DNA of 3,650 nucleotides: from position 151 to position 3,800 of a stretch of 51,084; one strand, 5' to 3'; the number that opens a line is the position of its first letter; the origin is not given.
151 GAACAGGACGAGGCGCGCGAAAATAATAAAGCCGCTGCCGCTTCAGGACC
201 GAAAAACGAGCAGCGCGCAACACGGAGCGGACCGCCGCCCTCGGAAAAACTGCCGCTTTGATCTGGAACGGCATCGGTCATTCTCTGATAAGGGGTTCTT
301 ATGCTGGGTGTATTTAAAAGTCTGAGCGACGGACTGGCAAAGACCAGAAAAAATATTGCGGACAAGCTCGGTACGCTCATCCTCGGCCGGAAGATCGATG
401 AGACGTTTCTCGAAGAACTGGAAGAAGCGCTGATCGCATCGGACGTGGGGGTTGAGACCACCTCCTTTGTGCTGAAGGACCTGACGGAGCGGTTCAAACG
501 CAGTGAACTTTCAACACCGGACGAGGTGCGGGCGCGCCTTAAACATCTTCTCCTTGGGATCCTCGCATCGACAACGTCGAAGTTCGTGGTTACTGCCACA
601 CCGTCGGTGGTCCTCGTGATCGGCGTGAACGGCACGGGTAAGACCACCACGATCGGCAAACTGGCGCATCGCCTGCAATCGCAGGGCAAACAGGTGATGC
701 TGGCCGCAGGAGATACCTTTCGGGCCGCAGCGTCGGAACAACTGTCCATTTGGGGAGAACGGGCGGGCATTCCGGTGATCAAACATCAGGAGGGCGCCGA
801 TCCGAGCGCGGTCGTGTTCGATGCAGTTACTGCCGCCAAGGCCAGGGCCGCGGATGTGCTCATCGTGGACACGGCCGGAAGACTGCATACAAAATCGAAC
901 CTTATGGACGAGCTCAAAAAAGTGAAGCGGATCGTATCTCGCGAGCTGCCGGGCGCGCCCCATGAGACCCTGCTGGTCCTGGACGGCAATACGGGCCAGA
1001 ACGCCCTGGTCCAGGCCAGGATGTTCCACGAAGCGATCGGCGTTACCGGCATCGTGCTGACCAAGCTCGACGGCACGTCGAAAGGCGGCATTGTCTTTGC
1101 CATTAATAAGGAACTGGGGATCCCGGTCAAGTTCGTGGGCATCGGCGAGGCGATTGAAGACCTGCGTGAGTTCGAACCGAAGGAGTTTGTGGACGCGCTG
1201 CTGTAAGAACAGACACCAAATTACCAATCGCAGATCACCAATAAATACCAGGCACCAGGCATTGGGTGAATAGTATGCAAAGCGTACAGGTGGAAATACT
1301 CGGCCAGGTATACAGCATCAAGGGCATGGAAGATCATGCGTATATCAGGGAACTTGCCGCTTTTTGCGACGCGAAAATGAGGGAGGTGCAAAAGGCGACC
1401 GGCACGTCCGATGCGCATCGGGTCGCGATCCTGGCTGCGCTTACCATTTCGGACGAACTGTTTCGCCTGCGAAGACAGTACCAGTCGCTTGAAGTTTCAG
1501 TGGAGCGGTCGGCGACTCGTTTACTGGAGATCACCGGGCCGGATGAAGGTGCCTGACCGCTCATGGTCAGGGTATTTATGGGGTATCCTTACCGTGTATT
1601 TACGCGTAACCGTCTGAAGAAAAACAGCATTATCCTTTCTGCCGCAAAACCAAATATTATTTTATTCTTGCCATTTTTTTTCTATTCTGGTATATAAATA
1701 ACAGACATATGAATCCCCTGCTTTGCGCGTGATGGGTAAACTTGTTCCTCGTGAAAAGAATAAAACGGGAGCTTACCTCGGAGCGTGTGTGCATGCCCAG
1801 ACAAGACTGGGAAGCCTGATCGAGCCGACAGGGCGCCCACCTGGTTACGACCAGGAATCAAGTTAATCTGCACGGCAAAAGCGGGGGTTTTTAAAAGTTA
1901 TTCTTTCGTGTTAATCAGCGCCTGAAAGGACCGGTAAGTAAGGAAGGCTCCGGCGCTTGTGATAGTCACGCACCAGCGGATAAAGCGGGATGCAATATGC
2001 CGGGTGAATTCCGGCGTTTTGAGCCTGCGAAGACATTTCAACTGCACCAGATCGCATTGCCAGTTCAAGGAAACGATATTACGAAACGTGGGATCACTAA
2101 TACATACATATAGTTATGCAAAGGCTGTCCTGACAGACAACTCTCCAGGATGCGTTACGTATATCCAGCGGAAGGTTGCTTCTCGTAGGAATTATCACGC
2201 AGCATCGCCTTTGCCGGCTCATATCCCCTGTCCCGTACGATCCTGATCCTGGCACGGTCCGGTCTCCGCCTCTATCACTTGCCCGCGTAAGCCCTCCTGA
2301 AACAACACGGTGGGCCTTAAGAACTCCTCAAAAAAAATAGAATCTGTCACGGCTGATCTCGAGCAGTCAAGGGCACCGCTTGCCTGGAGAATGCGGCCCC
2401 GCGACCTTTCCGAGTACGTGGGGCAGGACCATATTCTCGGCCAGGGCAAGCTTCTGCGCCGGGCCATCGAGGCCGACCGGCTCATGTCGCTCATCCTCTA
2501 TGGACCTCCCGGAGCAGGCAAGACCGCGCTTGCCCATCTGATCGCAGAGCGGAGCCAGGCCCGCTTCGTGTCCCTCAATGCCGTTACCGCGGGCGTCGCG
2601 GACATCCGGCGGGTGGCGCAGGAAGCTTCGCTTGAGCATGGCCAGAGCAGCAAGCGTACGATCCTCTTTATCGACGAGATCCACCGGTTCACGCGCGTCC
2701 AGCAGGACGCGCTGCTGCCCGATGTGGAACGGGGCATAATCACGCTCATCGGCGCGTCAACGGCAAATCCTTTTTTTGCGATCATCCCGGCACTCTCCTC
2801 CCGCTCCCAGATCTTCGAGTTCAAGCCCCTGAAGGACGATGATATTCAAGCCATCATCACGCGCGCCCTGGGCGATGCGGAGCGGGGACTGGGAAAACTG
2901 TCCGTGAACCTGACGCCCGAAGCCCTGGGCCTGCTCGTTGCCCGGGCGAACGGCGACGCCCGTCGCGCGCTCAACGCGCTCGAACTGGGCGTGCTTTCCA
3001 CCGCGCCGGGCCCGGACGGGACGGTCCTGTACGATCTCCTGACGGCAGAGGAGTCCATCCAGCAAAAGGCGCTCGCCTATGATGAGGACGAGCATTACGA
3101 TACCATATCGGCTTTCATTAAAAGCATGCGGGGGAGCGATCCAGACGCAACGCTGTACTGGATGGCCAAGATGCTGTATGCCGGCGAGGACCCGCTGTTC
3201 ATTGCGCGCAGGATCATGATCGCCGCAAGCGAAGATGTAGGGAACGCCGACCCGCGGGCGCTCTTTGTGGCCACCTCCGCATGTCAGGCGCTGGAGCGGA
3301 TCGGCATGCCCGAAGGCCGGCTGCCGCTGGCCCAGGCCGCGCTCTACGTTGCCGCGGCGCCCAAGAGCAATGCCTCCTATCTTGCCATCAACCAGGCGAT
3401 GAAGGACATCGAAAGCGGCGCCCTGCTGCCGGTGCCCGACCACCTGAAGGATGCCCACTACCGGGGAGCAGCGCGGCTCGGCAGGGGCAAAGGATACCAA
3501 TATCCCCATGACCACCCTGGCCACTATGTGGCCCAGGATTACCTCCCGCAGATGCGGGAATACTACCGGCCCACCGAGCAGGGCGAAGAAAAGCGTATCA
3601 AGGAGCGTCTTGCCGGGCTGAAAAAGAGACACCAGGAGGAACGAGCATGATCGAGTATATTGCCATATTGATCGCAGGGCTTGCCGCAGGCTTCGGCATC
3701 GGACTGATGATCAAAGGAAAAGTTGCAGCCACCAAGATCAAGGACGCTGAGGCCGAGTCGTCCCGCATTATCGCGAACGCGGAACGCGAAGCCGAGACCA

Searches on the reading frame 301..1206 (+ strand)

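Call 31: search_protein_families(library=pfam, proteins=[window:301-1206:+], max_evalue=0.0001)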
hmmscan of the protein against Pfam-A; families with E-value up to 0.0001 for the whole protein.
window:301-1206:+ (301 aa): 9 families
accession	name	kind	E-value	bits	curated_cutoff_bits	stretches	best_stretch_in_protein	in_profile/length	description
PF00448.28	SRP54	-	5.7e-81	271.3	22.7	1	101-301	1-195/196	SRP54-type protein, GTPase domain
PF02881.24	SRP54_N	-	1.3e-12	48.2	22.4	1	21-81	3-72/75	SRP54-type protein, helical bundle domain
PF13604.12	AAA_30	-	6.3e-08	33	27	1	97-199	14-104/191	AAA domain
PF13401.12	AAA_22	-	2.1e-06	28.5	27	1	100-209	4-108/130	AAA domain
PF13191.12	AAA_16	-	6.2e-06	27.2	32.6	1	98-228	21-139/167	AAA ATPase domain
PF09848.15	SLFN-g3_helicase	-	8.5e-06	25.7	24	1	102-205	2-101/354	Schlafen group 3, DNA/RNA helicase domain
PF13245.12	AAA_19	-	1.1e-05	26.1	25.1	1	98-208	8-117/134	AAA domain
PF13207.12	AAA_17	-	9.1e-05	23.2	27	0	107-207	1-94/136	AAA domain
PF25199.1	nSTAND_NTPase5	-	9.6e-05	22.7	34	0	97-139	37-80/145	Novel STAND NTPase 5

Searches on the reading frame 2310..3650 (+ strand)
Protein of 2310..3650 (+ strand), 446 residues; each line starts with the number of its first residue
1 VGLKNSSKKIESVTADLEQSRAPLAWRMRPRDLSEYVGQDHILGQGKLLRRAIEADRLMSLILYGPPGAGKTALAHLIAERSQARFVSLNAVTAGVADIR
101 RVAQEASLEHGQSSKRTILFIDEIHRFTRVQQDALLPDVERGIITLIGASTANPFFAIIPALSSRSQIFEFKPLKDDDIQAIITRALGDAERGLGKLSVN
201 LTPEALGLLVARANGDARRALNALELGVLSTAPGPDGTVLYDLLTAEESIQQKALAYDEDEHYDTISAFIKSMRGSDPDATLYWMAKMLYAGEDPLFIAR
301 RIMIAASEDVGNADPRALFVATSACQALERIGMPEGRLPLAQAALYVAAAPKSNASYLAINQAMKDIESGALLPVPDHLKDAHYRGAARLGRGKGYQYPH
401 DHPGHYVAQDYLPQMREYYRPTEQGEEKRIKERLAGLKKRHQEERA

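Call 31: search_protein_families(library=pfam, proteins=[window:2310-3650:+], max_evalue=0.0001)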
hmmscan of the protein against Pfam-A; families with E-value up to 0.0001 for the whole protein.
window:2310-3650:+ (446 aa): 9 families
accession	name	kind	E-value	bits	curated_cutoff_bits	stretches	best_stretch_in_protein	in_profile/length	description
PF12002.13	MgsA_C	-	1.2e-70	237.2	27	1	275-436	1-165/167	MgsA AAA+ ATPase C terminal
PF16193.11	AAA_assoc_2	-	4.5e-23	81.7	34.3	1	196-274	2-81/81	AAA C-terminal domain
PF05496.18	RuvB_N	-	5.5e-15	55.9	27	1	28-146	1-115/159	Holliday junction DNA helicase RuvB P-loop domain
PF00004.35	AAA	-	5.6e-15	56.4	21.2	1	61-172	1-129/131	ATPase family associated with various cellular activities (AAA)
PF13191.12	AAA_16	-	4.1e-06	27.8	32.6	0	50-91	16-60/167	AAA ATPase domain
PF13173.12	AAA_14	-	1.1e-05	25.9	27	1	61-132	5-79/129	AAA domain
PF00158.32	Sigma54_activat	-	1.8e-05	25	20.2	0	55-154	21-132/168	Sigma-54 interaction domain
PF07728.20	AAA_5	-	9.4e-05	22.9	22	0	61-140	2-91/139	AAA domain (dynein-related subfamily)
PF01078.27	Mg_chelatase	-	9.4e-05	22.3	20.3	0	60-78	24-42/207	Magnesium chelatase, subunit ChlI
